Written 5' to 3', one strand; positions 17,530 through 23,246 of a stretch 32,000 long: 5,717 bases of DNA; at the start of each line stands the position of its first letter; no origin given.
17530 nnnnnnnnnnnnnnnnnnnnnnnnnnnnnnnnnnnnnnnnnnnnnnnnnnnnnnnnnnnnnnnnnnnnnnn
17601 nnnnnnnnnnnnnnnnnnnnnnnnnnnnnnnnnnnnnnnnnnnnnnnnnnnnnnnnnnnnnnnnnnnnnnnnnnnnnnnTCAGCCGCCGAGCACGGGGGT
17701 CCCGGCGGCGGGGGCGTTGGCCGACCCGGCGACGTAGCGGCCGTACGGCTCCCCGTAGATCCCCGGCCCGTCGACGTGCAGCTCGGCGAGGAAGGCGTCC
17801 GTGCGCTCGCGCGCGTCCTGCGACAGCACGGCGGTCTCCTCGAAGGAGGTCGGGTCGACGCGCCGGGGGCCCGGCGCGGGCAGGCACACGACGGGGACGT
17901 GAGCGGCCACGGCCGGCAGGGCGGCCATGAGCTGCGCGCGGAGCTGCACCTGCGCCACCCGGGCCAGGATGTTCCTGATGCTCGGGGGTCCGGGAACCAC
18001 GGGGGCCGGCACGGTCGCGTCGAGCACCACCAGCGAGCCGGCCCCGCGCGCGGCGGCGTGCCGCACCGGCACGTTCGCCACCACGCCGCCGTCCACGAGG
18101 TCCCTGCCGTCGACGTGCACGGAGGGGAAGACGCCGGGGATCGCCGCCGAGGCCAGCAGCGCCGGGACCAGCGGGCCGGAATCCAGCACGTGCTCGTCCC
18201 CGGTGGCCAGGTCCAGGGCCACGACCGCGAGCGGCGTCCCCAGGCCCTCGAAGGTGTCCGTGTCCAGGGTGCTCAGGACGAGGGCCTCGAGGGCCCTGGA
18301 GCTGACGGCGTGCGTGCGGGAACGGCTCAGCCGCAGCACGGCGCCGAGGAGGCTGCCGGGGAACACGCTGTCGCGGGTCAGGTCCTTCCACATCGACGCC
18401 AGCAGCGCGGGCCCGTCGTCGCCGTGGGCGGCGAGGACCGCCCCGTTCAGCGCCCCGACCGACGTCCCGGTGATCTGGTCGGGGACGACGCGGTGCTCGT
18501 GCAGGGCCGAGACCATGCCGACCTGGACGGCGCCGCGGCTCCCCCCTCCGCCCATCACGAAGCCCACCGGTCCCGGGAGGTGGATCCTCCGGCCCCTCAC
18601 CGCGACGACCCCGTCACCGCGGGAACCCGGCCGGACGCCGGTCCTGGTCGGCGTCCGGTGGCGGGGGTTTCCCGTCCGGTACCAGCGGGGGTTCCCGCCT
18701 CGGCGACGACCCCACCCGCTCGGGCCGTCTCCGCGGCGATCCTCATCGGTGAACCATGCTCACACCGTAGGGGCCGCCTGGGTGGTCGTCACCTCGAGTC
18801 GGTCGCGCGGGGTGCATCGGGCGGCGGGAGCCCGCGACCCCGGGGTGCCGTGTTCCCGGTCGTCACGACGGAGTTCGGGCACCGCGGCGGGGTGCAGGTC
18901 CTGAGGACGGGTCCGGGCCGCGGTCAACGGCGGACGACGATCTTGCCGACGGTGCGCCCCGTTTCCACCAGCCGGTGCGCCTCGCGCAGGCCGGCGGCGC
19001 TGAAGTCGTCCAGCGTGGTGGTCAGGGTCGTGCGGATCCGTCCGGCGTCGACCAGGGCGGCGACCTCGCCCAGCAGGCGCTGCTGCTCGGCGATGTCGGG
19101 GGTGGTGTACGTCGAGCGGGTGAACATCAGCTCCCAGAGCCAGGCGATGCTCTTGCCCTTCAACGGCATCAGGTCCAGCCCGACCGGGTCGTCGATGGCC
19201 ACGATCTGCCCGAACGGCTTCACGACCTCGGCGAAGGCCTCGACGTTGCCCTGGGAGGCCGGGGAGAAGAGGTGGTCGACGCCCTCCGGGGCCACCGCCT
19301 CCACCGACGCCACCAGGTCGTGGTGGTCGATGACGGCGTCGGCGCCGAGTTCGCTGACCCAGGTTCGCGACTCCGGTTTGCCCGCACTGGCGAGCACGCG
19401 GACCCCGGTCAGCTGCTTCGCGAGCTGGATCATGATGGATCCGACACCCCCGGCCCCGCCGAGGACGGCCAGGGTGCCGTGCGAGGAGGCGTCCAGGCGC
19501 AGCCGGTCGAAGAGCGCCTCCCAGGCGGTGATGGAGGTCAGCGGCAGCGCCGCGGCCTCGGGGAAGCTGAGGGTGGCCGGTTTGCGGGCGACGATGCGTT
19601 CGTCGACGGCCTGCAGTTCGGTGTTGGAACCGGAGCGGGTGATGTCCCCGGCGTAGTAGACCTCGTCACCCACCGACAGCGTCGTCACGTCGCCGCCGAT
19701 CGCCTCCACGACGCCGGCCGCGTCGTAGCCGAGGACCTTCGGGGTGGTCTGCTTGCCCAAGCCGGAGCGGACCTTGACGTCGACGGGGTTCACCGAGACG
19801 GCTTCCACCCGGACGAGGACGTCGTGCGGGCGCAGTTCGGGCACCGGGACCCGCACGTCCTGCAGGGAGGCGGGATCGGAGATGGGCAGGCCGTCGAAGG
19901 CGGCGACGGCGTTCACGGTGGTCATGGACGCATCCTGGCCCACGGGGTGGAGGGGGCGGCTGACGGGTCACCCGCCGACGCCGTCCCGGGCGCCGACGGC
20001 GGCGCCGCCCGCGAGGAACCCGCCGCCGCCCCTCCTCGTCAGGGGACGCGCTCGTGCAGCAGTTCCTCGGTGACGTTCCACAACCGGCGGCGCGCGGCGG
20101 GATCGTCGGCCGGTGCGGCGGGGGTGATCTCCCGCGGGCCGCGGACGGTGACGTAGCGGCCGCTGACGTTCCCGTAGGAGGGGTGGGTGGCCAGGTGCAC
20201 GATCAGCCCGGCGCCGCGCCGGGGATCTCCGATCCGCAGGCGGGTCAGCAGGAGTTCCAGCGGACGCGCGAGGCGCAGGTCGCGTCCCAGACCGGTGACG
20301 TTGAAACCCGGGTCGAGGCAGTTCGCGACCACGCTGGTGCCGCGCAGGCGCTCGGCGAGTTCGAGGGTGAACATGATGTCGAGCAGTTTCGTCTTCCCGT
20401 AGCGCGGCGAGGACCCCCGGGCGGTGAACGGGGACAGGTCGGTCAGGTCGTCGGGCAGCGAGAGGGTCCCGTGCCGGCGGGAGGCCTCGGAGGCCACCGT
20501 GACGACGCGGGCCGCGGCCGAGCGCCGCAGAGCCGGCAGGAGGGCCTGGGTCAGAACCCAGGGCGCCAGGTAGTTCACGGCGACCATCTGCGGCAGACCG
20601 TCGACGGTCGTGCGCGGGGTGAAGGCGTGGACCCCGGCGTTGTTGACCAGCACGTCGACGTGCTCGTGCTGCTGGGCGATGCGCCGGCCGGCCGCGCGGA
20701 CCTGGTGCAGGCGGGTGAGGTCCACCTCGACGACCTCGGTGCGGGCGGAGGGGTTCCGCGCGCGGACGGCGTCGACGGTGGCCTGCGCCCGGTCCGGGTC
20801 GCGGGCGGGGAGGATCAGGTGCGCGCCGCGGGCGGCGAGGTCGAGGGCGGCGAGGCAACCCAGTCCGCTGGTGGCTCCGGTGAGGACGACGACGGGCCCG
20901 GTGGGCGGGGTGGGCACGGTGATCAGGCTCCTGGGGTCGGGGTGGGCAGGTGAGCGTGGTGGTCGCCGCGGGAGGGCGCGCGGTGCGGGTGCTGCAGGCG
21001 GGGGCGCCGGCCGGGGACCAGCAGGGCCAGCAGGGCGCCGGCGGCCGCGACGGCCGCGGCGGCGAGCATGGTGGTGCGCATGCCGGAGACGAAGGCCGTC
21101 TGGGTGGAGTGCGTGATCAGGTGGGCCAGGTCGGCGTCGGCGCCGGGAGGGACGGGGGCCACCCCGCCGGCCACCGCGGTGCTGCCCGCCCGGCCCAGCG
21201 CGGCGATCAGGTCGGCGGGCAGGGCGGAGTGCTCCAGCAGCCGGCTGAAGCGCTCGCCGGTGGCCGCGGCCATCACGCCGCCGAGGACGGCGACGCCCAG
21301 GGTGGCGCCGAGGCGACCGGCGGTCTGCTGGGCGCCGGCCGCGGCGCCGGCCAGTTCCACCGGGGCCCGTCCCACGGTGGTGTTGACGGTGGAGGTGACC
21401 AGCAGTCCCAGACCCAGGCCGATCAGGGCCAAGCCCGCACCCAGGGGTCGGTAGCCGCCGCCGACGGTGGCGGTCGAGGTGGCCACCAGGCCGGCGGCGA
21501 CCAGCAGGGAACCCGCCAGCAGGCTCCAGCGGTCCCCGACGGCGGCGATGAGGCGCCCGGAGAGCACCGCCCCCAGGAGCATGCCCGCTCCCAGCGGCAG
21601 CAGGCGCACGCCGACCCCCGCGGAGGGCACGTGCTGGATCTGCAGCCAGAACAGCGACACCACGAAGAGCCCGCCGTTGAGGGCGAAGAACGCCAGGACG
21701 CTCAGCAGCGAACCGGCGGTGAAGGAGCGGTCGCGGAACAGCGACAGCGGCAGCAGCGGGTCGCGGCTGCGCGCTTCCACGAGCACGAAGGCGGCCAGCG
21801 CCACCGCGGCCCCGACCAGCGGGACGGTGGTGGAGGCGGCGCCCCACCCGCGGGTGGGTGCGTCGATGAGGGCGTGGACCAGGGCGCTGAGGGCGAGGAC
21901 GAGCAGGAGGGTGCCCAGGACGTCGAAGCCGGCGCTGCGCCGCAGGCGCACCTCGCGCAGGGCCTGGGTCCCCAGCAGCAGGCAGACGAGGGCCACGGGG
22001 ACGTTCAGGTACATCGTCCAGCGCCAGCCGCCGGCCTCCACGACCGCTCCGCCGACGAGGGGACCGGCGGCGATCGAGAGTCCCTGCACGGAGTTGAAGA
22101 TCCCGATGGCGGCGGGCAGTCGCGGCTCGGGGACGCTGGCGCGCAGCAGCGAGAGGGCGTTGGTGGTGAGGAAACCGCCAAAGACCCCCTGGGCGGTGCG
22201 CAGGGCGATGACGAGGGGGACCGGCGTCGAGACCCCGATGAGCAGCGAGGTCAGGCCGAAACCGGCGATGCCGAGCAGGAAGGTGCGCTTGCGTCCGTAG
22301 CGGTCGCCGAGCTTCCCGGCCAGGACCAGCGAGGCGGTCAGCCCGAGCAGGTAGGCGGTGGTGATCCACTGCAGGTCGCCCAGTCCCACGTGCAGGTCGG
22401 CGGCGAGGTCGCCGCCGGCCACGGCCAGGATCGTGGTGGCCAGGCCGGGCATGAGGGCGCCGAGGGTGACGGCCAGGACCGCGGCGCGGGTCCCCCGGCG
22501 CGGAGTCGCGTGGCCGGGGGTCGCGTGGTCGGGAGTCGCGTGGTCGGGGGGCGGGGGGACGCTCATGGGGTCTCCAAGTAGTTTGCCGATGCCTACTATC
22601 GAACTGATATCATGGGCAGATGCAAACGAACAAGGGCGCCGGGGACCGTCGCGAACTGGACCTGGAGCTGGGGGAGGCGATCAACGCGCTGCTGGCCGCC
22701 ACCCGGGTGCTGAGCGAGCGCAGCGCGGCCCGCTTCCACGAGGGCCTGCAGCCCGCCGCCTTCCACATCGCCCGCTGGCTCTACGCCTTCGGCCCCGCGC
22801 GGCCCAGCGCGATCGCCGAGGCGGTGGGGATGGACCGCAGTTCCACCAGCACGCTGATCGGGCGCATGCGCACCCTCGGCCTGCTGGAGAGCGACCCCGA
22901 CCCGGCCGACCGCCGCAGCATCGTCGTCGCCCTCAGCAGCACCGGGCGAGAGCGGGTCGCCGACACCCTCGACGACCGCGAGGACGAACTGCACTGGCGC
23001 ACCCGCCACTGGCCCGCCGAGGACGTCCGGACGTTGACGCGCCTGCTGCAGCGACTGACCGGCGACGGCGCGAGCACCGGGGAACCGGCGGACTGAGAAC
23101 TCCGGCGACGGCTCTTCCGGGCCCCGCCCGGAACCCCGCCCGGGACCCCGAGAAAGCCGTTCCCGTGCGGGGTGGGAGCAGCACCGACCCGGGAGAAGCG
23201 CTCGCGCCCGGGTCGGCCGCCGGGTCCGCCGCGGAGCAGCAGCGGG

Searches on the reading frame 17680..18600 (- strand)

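Call 39: search_protein_families(library=pfam, proteins=[window:17680-18600:-], max_evalue=0.001)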
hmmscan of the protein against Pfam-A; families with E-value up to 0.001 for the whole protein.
window:17680-18600:- (306 aa): 1 family
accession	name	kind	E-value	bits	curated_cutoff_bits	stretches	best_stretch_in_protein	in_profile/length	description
PF01734.28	Patatin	-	8.2e-33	114.7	27.7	1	15-182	2-190/191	Patatin-like phospholipase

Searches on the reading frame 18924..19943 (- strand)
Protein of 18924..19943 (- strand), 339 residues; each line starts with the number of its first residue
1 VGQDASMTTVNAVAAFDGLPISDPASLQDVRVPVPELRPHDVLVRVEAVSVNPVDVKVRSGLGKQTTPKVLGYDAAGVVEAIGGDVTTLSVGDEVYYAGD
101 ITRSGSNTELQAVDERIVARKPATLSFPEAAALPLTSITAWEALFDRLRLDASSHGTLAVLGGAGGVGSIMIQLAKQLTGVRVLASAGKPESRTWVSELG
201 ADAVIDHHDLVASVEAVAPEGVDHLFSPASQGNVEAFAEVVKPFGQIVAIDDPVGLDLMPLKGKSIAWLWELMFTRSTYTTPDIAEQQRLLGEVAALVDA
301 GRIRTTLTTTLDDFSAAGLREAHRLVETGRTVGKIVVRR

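Call 39: search_protein_families(library=pfam, proteins=[window:18924-19943:-], max_evalue=0.001)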
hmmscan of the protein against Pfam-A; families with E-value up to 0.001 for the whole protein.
window:18924-19943:- (339 aa): 3 families
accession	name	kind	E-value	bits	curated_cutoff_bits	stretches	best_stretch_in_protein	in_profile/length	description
PF13602.12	ADH_zinc_N_2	-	1.3e-18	68.6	27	1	199-337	1-134/134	Zinc-binding dehydrogenase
PF08240.17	ADH_N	-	7e-15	55.6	23.5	1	39-96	2-61/104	Alcohol dehydrogenase GroES-like domain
PF00107.32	ADH_zinc_N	-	3.5e-13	50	31.8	1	166-250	1-88/129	Zinc-binding dehydrogenase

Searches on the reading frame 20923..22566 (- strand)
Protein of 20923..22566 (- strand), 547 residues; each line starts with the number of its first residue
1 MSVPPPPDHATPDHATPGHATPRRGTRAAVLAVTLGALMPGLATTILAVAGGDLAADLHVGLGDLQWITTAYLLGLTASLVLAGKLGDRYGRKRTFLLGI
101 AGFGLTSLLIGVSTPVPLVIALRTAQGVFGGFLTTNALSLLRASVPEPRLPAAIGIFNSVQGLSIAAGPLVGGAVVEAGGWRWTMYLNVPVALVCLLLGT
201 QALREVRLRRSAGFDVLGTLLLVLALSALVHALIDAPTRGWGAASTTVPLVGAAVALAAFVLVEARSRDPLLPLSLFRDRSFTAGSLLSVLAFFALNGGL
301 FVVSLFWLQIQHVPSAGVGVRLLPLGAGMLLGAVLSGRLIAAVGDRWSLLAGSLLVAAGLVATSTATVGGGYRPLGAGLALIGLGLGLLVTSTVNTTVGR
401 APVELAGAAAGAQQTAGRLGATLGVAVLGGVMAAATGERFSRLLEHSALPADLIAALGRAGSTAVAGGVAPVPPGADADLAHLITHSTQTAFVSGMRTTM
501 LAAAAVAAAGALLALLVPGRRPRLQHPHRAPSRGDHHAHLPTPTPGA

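Call 14: search_protein_families(library=pfam, proteins=[window:20923-22566:-], max_evalue=0.1)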
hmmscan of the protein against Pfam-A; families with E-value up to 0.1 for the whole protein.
window:20923-22566:- (547 aa): 2 families
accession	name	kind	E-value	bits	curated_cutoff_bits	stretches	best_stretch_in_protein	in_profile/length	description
PF07690.21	MFS_1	-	7.4e-46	157.1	33.4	1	34-424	2-346/347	Major Facilitator Superfamily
PF00083.30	Sugar_tr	-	7.4e-11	42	22.3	2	66-199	49-188/452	Sugar (and other) transporter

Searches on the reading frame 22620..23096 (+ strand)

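Call 39: search_protein_families(library=pfam, proteins=[window:22620-23096:+], max_evalue=0.001)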
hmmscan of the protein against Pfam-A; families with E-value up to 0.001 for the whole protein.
window:22620-23096:+ (158 aa): 4 families
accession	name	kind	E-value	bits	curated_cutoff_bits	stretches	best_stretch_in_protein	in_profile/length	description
PF12802.13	MarR_2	-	2.9e-12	47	27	1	42-100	2-61/61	MarR family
PF01047.28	MarR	-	1.7e-10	41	24.6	1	45-101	3-59/59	MarR family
PF13463.12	HTH_27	-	3e-05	24.6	22.2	1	63-108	22-67/68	Winged helix DNA-binding domain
PF09339.16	HTH_IclR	-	8e-05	22.8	22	1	59-93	18-52/52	IclR helix-turn-helix domain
